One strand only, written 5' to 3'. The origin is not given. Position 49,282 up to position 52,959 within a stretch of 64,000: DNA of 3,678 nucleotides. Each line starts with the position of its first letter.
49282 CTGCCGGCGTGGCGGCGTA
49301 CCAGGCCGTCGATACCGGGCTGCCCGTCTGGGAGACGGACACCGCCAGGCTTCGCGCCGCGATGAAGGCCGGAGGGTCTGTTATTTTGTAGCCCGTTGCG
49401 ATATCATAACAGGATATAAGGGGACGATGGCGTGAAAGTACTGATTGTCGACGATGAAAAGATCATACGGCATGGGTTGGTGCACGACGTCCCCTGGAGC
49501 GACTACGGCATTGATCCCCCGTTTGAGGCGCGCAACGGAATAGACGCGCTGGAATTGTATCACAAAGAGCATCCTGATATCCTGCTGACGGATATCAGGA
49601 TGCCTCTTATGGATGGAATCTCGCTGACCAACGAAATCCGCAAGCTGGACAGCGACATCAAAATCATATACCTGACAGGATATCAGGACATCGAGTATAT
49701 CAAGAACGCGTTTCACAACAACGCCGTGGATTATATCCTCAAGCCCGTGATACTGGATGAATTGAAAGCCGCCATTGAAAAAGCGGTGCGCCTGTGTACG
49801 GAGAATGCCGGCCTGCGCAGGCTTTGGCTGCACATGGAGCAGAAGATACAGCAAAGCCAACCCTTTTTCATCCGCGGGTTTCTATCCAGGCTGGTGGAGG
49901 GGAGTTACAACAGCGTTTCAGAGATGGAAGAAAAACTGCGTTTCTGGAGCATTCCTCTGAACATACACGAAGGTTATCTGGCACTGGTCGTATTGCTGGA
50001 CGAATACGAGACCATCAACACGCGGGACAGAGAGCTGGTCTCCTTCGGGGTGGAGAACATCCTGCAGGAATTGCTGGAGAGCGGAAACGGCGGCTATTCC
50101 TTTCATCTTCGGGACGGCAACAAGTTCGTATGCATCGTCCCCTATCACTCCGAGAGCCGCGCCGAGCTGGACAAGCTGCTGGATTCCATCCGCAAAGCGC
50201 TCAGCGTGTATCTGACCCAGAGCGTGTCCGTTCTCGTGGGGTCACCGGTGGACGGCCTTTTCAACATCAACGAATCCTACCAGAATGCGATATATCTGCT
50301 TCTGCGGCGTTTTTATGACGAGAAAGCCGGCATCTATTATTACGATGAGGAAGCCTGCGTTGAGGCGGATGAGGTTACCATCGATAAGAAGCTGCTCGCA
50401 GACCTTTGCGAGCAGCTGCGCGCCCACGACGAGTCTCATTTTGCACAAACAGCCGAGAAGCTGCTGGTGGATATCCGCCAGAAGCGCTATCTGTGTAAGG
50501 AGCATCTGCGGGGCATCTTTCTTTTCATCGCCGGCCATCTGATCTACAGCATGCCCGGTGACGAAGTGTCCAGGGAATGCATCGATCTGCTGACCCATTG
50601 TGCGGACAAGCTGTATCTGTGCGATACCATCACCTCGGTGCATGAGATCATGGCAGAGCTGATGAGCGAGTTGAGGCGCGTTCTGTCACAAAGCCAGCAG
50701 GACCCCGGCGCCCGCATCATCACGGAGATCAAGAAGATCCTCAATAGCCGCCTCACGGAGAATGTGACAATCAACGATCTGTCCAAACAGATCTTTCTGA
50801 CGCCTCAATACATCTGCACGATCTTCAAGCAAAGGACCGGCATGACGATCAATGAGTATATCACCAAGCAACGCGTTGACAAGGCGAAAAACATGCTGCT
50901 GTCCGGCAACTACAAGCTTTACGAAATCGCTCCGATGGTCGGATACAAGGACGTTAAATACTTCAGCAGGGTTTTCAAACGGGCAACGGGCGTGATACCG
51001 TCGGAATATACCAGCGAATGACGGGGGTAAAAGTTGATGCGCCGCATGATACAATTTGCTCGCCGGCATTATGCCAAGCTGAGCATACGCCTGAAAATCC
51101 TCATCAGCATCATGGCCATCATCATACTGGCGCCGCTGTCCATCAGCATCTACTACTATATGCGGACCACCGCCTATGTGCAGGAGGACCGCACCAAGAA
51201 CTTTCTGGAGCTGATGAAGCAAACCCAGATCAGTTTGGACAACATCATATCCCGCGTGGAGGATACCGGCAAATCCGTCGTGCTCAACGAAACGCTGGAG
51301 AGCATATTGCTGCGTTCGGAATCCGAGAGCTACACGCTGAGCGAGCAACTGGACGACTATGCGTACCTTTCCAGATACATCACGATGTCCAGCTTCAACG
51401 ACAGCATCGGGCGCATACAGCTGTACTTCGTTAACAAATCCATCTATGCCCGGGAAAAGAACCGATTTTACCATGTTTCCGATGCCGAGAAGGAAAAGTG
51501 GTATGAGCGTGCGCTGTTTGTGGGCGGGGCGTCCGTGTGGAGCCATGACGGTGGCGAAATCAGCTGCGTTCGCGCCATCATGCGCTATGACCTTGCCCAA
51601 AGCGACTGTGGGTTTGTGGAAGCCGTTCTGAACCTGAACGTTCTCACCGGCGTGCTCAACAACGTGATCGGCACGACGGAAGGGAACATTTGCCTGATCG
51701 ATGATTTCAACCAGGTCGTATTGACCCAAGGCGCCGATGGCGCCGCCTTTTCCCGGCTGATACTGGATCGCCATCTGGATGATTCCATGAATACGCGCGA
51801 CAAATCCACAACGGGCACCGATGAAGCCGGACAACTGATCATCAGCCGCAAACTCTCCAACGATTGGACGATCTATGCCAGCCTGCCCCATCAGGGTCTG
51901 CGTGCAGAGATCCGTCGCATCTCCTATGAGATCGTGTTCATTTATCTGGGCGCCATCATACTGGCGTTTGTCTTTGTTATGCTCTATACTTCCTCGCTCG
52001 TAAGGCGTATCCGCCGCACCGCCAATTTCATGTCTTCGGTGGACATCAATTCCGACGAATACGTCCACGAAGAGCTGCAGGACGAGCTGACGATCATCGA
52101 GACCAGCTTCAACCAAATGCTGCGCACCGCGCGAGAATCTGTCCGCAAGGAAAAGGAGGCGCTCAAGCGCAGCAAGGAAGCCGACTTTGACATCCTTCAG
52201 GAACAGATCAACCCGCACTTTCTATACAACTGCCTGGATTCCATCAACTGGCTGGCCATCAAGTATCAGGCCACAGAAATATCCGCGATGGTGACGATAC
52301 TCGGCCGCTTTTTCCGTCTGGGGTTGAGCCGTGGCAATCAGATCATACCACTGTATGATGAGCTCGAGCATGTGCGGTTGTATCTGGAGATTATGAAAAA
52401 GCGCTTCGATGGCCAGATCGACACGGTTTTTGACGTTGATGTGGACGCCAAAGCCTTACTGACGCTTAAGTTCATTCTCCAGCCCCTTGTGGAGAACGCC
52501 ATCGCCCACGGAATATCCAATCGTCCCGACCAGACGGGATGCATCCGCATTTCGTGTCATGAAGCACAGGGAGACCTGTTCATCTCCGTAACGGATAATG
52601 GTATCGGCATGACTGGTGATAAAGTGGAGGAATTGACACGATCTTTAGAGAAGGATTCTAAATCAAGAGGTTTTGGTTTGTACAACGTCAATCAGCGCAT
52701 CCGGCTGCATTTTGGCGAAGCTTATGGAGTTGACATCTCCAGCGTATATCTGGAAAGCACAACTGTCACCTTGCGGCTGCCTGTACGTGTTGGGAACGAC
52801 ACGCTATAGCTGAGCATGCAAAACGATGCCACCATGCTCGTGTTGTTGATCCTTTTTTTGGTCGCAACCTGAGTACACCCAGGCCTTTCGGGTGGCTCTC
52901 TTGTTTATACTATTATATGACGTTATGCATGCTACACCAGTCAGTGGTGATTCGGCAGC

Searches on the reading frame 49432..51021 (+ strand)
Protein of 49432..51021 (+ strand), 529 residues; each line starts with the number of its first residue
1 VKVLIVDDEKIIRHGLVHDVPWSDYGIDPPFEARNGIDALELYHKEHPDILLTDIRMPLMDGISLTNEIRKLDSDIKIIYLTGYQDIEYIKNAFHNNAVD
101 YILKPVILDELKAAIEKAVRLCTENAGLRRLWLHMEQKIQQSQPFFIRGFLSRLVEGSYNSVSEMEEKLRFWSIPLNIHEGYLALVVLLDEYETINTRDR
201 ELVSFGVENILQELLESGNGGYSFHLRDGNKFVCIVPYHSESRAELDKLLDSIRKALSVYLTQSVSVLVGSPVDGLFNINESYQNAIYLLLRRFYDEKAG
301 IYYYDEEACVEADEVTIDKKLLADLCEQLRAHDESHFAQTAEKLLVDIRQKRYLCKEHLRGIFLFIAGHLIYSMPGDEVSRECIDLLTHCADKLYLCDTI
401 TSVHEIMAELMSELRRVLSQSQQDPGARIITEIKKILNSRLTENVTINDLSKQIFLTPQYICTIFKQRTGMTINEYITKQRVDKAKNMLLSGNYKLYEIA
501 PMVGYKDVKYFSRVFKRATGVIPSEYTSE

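Call 4: search_protein_families(library=pfam, proteins=[window:49432-51021:+])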
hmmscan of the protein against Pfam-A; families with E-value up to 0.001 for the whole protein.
window:49432-51021:+ (529 aa): 4 families
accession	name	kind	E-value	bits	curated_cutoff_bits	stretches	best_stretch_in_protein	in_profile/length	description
PF00072.30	Response_reg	-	5.4e-25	88.2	30.2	1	3-116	1-111/111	Response regulator receiver domain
PF12833.13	HTH_18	-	7.3e-20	71.5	33.6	1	450-527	1-78/80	Helix-turn-helix domain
PF00165.29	HTH_AraC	-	1.1e-15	57.7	26.6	2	491-526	6-40/42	Bacterial regulatory helix-turn-helix proteins, AraC family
PF17853.6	GGDEF_2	-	5.6e-10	39.9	24.5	1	162-287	6-111/116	GGDEF-like domain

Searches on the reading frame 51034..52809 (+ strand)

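Call 4: search_protein_families(library=pfam, proteins=[window:51034-52809:+])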
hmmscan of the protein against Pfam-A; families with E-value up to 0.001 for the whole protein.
window:51034-52809:+ (591 aa): 4 families
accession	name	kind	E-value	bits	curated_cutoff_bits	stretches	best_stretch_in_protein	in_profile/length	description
PF06580.19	His_kinase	-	6.7e-24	84.4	25.2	1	384-461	2-80/81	Histidine kinase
PF02518.31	HATPase_c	-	1.6e-14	54.7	26.4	1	477-585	5-110/111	Histidine kinase-, DNA gyrase B-, and HSP90-like ATPase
PF02743.24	dCache_1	-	1.5e-06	28.4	45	1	56-280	10-237/240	Cache domain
PF13581.12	HATPase_c_2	-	8.3e-05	23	27.4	1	469-550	23-103/127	Histidine kinase-like ATPase domain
